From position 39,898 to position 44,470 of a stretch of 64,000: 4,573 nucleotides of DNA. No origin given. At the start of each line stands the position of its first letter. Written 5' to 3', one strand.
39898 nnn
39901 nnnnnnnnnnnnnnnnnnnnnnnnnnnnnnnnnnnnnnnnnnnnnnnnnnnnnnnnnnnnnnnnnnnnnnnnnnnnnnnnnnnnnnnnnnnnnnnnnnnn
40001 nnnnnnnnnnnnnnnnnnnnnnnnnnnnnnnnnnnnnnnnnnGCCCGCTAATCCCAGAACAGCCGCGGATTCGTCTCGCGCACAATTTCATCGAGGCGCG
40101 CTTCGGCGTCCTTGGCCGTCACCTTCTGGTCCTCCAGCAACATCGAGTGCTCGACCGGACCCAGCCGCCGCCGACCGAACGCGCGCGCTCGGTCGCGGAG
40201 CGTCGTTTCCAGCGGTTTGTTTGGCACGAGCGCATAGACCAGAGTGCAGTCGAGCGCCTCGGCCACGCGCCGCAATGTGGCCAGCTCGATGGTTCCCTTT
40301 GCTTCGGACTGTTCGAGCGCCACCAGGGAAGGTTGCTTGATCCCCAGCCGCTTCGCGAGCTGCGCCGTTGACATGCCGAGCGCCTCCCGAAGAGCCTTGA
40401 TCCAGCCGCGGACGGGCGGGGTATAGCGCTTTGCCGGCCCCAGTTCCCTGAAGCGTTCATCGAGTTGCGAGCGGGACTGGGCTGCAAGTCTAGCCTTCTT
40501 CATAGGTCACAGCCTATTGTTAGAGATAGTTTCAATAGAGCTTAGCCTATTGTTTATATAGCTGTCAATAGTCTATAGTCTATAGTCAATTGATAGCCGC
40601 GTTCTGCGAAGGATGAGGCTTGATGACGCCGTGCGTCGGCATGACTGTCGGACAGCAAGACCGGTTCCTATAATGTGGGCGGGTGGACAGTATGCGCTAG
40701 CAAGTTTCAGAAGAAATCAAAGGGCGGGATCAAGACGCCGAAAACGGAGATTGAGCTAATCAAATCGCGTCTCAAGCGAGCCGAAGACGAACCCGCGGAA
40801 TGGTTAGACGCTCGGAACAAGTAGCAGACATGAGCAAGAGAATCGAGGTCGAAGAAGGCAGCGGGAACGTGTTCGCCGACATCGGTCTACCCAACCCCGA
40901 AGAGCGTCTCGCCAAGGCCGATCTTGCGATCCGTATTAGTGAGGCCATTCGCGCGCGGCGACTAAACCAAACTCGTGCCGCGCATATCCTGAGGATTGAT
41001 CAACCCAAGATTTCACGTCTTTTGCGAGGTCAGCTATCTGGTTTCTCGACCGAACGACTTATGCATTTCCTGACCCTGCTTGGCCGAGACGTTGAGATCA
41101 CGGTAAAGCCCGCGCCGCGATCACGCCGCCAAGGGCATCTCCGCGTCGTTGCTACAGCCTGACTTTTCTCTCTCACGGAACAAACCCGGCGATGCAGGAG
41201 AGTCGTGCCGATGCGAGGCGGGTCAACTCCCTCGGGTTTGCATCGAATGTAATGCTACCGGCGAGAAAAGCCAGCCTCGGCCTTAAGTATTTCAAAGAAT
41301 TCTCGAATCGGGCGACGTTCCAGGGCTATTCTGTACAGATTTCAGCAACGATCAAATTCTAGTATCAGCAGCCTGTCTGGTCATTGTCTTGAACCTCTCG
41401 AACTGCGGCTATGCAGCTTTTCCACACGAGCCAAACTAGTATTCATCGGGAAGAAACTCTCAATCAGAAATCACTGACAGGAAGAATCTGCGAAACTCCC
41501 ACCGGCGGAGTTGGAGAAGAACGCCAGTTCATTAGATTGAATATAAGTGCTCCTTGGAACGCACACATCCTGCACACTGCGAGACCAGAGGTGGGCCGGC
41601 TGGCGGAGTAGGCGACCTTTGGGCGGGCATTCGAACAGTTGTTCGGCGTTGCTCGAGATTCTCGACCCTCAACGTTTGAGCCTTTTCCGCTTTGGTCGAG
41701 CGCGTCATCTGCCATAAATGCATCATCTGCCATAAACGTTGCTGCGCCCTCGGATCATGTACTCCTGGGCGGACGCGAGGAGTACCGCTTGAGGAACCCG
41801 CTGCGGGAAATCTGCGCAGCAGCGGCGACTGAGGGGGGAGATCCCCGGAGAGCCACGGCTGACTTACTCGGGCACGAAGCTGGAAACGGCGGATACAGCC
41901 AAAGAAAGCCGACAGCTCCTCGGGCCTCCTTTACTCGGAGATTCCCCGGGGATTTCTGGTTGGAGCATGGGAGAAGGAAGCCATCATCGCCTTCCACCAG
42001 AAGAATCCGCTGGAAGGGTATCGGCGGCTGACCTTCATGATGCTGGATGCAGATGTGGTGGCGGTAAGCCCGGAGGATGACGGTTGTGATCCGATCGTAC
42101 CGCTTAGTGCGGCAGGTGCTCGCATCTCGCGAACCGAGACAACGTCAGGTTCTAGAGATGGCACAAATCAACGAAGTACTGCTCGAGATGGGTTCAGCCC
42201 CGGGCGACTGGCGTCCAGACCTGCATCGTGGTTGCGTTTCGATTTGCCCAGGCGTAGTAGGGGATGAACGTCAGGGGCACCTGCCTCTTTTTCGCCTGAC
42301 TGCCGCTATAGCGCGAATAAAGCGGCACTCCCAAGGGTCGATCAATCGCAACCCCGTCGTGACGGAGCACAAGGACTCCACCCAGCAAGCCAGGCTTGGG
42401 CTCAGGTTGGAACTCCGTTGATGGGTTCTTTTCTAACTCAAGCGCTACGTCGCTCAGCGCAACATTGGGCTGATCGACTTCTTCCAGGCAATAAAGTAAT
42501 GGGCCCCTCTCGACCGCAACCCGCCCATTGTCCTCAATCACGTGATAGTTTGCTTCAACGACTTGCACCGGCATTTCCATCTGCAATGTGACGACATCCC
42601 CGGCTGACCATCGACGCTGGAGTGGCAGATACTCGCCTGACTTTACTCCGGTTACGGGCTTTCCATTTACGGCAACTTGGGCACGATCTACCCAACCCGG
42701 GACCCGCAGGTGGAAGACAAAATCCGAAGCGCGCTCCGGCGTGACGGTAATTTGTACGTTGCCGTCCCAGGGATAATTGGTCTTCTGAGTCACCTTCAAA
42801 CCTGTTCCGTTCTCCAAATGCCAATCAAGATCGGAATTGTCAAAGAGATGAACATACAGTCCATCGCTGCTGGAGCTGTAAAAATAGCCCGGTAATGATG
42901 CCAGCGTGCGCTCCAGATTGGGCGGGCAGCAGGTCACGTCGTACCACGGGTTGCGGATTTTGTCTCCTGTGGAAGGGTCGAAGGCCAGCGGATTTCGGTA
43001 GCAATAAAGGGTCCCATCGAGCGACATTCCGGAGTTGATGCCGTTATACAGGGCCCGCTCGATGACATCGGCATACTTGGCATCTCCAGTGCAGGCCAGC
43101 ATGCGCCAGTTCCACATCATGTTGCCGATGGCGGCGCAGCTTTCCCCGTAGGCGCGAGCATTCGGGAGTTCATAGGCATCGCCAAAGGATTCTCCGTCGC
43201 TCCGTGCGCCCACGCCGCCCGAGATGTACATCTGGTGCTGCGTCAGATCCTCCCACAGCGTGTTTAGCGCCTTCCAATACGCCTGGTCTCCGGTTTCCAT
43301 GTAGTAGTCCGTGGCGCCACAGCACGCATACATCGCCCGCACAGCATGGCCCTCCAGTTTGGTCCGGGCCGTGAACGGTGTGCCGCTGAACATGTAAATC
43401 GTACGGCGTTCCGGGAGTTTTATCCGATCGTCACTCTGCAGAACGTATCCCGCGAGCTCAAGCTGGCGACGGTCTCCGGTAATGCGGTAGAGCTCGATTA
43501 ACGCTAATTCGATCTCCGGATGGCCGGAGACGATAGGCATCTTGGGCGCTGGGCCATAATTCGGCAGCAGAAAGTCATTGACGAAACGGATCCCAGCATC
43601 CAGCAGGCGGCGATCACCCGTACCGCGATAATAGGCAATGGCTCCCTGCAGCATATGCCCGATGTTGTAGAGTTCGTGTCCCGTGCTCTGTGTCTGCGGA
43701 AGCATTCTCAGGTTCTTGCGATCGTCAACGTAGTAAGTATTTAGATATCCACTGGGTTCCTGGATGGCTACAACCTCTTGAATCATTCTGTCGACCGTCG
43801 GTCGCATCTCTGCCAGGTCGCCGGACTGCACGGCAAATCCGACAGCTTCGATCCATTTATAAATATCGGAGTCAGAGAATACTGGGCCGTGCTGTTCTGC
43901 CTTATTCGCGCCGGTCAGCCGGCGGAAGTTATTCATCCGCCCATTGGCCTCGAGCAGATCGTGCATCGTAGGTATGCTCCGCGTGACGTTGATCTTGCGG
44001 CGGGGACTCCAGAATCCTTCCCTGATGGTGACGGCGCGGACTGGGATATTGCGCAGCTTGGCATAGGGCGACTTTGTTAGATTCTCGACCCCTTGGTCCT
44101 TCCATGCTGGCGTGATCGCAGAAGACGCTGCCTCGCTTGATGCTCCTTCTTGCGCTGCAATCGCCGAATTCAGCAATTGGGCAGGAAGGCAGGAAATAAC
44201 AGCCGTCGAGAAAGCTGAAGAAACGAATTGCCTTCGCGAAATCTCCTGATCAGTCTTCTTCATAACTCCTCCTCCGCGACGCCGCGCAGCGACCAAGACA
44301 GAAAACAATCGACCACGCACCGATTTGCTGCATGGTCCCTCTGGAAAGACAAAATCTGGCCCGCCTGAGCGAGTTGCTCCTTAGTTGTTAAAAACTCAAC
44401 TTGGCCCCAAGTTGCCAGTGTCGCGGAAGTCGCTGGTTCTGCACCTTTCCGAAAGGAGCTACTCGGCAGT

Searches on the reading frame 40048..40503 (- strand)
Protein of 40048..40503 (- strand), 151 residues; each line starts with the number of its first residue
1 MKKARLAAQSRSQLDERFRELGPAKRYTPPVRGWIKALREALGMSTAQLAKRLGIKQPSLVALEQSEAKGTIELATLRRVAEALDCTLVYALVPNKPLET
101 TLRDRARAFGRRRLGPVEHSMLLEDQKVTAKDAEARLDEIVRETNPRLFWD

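Call 10: search_protein_families(library=pfam, proteins=[window:40048-40503:-], max_evalue=0.01)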
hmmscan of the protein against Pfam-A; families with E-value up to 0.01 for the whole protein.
window:40048-40503:- (151 aa): 6 families
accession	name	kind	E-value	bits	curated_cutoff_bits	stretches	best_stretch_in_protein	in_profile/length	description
PF01381.28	HTH_3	-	6.1e-10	39.4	23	1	35-90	1-54/55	Helix-turn-helix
PF13443.12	HTH_26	-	7.3e-07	29.8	22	1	37-88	4-54/63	Cro/C1-type HTH DNA-binding domain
PF13560.12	HTH_31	-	4.3e-06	27.4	27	1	36-86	7-56/64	Helix-turn-helix domain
PF13413.12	HTH_25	-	9.2e-05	22.6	24.6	1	36-68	3-35/62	Helix-turn-helix domain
PF13744.12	HTH_37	-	0.00059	20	27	1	35-88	23-75/80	Helix-turn-helix domain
PF12844.13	HTH_19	-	0.00078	19.7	30.2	1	35-87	4-54/64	Helix-turn-helix domain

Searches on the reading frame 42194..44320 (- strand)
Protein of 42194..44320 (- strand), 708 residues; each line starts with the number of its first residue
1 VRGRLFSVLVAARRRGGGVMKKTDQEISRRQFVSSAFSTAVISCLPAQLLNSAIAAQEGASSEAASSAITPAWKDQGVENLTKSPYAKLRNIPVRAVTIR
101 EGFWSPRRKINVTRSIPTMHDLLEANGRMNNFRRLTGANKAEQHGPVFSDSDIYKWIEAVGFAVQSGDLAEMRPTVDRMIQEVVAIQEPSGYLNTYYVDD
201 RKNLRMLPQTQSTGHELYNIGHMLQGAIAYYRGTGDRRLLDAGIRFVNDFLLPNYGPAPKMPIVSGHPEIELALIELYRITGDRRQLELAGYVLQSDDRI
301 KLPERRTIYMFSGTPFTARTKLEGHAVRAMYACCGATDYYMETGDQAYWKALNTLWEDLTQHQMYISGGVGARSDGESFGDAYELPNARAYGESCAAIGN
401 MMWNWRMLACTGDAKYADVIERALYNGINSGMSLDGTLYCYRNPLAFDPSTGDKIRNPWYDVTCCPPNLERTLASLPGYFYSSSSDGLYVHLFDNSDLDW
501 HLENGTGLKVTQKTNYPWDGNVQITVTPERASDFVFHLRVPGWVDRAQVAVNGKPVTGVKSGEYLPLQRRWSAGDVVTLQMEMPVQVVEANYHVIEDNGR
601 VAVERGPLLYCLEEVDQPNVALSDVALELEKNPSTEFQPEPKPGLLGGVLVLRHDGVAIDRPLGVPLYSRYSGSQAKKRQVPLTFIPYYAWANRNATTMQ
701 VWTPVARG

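Call 10: search_protein_families(library=pfam, proteins=[window:42194-44320:-], max_evalue=0.01)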
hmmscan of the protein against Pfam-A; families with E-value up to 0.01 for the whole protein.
window:42194-44320:- (708 aa): 3 families
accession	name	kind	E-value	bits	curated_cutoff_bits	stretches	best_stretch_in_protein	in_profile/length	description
PF07944.18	Beta-AFase-like_GH127_cat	-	5.3e-94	315.7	24.9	1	96-477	1-375/376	Beta-L-arabinofuranosidase, GH127 catalytic domain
PF20736.2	Glyco_hydro127M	-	3.2e-27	94.9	24.2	1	488-583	2-95/95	Beta-L-arabinofuranosidase, GH127 middle domain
PF20737.2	Glyco_hydro127C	-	4e-23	81.4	23.7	1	585-704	1-71/71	Glycoside hydrolase family 127 C-terminal domain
